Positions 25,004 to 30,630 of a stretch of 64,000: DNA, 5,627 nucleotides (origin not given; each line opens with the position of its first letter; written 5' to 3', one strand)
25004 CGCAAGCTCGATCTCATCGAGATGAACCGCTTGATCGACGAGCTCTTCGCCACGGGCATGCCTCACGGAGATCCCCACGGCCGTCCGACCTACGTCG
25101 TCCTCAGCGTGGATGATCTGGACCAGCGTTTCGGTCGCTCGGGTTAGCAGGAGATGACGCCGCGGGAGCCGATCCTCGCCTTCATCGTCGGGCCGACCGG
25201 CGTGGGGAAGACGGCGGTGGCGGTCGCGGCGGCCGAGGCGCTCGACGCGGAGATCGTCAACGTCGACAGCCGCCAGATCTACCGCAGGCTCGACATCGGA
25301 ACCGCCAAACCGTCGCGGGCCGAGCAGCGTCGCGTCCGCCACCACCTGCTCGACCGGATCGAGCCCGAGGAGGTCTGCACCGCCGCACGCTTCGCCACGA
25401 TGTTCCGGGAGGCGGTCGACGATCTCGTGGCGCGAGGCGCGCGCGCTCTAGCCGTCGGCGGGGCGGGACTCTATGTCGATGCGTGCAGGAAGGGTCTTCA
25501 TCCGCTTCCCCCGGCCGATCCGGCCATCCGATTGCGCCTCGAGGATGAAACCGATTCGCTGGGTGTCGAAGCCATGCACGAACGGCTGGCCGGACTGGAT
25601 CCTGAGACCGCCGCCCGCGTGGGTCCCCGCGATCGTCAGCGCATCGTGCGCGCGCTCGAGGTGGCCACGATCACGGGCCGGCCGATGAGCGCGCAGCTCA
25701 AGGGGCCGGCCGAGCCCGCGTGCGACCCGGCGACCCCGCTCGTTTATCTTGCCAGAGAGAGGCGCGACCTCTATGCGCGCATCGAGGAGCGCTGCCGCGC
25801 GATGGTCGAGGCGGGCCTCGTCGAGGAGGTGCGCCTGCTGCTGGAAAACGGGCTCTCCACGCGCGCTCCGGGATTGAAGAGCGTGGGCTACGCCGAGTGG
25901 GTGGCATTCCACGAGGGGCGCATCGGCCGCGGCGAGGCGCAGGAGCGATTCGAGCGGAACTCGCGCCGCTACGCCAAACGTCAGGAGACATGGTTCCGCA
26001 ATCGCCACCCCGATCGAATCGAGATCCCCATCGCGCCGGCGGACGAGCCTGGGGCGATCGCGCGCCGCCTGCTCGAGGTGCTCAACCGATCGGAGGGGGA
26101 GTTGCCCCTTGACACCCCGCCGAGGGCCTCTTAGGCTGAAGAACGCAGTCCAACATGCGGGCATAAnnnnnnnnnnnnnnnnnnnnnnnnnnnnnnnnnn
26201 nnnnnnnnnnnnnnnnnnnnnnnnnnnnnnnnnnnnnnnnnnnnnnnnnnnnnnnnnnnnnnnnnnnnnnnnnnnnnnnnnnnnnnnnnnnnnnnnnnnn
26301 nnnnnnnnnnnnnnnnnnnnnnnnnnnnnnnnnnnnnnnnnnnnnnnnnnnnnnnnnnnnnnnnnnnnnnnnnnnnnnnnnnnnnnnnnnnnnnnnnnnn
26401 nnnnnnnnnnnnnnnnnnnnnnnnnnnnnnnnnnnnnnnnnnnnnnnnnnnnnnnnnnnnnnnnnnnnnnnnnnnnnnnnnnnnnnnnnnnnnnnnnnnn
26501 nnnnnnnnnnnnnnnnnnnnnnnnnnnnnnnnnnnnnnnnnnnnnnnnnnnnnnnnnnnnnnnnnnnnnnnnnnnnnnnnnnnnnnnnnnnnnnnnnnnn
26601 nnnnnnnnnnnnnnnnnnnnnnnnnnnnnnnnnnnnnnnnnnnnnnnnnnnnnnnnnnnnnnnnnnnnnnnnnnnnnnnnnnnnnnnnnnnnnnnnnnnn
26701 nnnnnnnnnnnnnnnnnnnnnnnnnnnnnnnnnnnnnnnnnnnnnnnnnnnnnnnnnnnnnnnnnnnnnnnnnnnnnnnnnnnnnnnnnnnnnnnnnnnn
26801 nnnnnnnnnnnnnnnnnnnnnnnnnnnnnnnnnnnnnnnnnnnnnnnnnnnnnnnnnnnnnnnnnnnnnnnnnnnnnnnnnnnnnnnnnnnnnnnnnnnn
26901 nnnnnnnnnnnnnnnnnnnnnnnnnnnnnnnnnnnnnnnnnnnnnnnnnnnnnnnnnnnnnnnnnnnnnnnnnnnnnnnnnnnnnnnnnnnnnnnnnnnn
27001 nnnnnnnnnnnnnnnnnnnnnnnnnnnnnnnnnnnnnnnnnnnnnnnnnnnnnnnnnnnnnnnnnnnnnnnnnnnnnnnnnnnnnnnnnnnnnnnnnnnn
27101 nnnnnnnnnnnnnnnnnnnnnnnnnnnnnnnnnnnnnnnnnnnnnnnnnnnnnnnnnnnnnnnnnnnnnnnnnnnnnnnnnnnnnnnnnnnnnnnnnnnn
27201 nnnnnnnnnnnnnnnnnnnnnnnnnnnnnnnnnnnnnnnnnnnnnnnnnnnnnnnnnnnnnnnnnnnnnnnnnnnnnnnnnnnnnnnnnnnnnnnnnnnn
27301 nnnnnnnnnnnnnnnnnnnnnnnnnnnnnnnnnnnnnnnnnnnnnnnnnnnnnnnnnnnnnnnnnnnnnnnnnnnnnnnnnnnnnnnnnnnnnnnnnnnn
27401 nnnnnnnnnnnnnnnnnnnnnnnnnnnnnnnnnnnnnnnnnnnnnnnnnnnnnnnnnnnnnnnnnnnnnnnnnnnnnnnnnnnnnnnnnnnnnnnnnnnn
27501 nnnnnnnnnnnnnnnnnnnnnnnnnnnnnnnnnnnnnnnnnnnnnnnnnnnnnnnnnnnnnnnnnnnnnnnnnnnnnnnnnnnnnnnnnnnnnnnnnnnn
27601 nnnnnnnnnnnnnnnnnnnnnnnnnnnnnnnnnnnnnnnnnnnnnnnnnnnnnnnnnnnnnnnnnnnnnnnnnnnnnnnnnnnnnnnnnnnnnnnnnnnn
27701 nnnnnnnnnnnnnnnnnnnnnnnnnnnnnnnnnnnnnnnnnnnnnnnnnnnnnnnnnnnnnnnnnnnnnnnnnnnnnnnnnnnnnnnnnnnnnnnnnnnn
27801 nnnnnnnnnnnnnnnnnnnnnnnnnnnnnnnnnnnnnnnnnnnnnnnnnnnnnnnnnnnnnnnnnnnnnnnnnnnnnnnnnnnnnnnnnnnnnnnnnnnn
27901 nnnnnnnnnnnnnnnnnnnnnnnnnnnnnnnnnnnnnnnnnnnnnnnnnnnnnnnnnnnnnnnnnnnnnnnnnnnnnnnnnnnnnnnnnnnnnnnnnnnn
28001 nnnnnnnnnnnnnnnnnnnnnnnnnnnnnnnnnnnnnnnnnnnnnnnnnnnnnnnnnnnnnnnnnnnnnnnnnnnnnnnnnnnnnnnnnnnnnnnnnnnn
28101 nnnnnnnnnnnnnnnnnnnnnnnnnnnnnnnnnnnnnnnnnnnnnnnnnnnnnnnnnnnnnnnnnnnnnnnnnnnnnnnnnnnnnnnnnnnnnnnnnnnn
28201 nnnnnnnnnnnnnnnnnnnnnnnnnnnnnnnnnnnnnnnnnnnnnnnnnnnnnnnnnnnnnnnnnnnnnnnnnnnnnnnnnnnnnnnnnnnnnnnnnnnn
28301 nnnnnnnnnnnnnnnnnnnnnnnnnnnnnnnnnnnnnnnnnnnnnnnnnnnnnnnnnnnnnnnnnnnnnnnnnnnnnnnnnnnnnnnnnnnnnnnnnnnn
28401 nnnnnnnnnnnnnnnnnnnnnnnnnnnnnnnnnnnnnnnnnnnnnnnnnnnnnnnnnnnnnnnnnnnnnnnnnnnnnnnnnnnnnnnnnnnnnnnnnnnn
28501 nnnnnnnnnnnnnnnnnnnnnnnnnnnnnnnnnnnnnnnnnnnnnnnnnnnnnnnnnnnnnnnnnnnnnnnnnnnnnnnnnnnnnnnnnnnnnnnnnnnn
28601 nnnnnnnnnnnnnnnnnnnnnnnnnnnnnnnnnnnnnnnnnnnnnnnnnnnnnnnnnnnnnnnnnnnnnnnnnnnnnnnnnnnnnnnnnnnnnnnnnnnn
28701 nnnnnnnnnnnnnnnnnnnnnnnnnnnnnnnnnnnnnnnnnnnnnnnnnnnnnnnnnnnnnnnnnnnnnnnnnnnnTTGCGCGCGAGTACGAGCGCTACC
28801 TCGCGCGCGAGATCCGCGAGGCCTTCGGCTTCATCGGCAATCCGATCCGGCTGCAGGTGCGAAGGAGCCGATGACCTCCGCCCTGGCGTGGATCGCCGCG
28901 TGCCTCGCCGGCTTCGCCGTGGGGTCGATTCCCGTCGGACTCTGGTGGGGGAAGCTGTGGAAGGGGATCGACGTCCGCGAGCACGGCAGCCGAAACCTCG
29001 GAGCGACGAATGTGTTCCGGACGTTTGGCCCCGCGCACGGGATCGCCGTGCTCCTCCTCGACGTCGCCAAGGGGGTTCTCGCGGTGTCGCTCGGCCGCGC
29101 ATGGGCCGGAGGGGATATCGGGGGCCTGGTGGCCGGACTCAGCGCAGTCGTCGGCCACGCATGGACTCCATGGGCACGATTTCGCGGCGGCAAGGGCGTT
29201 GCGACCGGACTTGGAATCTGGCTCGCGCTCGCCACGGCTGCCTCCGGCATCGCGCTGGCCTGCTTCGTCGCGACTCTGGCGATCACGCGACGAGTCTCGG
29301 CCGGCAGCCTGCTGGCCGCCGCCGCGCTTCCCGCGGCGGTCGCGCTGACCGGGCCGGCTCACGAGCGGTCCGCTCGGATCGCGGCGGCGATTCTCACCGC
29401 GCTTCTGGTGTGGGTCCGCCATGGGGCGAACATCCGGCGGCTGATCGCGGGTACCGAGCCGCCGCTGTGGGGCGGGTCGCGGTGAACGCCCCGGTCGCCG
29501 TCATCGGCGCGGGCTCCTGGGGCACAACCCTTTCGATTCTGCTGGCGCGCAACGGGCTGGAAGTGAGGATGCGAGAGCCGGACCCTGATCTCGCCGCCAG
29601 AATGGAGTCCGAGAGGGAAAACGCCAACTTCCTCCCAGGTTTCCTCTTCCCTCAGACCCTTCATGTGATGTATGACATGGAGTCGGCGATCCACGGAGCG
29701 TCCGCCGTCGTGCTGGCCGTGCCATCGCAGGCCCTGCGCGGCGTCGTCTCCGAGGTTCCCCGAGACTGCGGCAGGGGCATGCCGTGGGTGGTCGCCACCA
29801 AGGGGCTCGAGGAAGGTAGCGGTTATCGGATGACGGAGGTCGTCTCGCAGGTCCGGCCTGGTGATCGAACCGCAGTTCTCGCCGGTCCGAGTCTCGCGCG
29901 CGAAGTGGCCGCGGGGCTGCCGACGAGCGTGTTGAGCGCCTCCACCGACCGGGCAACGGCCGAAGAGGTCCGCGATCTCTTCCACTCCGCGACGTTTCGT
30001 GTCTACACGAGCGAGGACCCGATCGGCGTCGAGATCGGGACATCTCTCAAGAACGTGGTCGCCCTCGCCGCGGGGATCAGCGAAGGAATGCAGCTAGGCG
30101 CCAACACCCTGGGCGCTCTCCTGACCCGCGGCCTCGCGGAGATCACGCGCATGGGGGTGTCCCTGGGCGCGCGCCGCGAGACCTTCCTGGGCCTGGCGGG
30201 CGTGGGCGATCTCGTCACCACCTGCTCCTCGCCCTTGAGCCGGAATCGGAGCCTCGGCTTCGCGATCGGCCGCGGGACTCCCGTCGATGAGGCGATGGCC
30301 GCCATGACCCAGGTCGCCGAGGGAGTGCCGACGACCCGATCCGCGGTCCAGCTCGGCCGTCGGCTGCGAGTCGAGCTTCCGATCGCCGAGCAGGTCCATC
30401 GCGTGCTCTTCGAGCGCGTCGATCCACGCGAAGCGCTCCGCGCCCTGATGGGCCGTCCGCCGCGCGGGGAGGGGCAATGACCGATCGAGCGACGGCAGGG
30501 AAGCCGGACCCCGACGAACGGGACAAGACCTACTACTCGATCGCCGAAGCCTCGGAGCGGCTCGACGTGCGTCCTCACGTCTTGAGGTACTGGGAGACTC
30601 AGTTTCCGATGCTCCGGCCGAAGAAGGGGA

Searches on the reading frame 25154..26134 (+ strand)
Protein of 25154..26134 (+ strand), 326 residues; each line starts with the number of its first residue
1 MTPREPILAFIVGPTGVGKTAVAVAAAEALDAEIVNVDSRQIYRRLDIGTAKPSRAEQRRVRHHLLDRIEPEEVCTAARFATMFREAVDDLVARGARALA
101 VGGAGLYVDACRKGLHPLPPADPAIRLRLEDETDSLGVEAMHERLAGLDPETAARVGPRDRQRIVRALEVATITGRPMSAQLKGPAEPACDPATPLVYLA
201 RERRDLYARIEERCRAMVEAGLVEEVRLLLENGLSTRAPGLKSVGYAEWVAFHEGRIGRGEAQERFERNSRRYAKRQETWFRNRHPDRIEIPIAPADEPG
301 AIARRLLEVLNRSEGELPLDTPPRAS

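Call 23: find_encoding_contigs(protein=window:25154-26134:+, flank=10000, max_places=1)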
Protein window:25154-26134:+ (326 aa): 4 contigs read that carry it; 1 place shown.
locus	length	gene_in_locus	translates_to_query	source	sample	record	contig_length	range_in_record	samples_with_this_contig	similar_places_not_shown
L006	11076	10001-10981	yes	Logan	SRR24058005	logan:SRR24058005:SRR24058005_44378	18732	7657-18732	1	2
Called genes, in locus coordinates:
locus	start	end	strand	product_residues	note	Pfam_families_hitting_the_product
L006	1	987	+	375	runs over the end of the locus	PF02684:LpxB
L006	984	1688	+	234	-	PF04028:DUF374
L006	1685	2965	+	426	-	PF04413:Glycos_transf_N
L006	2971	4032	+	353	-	PF02606:LpxK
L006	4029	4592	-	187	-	-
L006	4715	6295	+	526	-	PF00890:FAD_binding_2, PF01266:DAO (weak), PF07992:Pyr_redox_2 (faint), PF02910:Succ_DH_flav_C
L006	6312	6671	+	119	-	-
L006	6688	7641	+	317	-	PF01075:Glyco_transf_9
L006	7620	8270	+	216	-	PF02308:MgtC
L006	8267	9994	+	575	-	PF13589:HATPase_c_3, PF01119:DNA_mis_repair, PF08676:MutL_C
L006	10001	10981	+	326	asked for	PF01745:IPT, PF01715:IPPT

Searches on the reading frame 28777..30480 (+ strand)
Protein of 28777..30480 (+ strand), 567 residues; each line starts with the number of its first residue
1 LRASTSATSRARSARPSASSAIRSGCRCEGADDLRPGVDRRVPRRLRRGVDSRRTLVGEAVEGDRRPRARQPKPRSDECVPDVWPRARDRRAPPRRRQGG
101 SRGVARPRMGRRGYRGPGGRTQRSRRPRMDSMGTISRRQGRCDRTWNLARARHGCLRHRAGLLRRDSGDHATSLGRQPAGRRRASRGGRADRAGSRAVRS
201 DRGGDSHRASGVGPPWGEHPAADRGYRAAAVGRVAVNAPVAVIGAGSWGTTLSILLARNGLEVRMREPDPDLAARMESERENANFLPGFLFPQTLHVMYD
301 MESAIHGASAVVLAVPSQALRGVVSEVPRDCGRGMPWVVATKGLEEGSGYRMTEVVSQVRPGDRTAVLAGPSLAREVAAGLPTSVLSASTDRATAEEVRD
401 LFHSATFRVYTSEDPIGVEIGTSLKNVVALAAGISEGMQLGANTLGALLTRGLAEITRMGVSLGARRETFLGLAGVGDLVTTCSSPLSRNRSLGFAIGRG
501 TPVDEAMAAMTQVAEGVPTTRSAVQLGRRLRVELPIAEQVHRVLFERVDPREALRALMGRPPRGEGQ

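Call 60: search_protein_families(library=pfam, proteins=[window:28777-30480:+], max_evalue=0.0001)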
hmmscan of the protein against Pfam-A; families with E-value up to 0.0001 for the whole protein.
window:28777-30480:+ (567 aa): 4 families
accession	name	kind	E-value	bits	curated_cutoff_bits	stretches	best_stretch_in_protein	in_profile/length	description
PF07479.19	NAD_Gly3P_dh_C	-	2.1e-51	174.3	25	1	414-554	1-141/142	NAD-dependent glycerol-3-phosphate dehydrogenase C-terminus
PF01210.29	NAD_Gly3P_dh_N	-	8.1e-43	146.6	23.1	1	240-394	2-157/158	NAD-dependent glycerol-3-phosphate dehydrogenase N-terminus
PF20618.3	GPD_NAD_C_bact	-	6.5e-20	71.9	27.6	1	474-540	1-66/66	Bacterial GPD, NAD-dependent C-terminal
PF03807.23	F420_oxidored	-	8.2e-05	23.6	21.6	0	240-327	2-79/94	NADP oxidoreductase coenzyme F420-dependent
